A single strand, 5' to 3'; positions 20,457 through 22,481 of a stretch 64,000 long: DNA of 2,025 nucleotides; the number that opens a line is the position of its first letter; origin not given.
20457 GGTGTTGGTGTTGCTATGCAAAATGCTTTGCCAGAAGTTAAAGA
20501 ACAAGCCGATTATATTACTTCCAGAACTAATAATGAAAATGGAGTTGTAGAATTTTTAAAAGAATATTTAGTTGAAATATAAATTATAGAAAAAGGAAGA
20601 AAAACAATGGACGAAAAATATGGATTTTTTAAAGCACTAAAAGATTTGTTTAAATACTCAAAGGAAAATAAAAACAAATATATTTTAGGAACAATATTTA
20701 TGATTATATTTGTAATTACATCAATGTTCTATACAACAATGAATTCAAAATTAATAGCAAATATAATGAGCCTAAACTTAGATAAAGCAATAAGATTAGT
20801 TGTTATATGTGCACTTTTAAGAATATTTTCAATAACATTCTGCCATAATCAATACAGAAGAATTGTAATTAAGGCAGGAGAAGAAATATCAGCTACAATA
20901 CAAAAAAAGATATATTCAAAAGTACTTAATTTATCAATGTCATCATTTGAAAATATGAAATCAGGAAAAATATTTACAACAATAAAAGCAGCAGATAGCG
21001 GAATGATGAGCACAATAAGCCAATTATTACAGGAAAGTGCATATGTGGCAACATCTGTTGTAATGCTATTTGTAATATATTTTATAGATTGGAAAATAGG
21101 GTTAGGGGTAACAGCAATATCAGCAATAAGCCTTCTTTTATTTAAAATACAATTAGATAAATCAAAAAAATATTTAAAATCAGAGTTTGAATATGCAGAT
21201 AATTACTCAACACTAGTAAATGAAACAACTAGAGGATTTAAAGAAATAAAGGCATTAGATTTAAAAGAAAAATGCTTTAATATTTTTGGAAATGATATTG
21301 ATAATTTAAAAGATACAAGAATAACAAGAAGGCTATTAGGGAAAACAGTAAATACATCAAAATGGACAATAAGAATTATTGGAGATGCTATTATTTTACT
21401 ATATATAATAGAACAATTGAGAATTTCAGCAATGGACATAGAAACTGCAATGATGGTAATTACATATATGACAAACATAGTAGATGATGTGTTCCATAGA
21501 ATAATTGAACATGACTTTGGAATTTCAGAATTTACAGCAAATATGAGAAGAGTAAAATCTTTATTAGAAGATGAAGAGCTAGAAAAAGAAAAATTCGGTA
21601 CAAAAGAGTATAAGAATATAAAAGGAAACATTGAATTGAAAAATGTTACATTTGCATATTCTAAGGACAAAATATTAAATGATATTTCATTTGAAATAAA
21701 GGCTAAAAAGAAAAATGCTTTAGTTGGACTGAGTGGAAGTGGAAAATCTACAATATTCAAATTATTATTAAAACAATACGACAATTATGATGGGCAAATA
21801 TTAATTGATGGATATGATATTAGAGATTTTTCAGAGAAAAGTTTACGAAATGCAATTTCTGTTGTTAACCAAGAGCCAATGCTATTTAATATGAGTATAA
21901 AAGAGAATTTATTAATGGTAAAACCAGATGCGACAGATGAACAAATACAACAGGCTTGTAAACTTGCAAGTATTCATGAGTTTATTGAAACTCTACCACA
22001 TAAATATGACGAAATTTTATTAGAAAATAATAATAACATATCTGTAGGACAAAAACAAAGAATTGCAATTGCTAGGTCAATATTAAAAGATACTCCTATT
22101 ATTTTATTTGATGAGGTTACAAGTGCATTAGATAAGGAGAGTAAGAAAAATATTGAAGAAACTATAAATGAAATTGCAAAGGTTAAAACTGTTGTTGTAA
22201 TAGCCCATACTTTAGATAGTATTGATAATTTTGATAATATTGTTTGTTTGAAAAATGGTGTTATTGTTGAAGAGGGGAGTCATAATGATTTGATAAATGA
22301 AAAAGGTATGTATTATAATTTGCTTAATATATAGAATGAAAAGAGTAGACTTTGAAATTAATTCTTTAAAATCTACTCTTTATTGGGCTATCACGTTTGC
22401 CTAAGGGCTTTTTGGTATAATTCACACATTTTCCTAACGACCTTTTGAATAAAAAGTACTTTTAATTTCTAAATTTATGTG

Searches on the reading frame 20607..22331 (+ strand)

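Call 77: search_protein_families(library=pfam, proteins=[window:20607-22331:+], max_evalue=0.0001)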
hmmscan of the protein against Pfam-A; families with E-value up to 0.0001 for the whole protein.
window:20607-22331:+ (575 aa): 3 families
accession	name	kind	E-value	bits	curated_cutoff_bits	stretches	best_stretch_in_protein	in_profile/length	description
PF00005.33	ABC_tran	-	2.6e-30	106.2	25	1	357-506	1-137/137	ABC transporter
PF00664.28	ABC_membrane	-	2.7e-17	63.8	28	1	26-289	2-268/274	ABC transporter transmembrane region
PF02463.25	SMC_N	-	9.6e-07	28.9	40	1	312-547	119-210/220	RecF/RecN/SMC N terminal domain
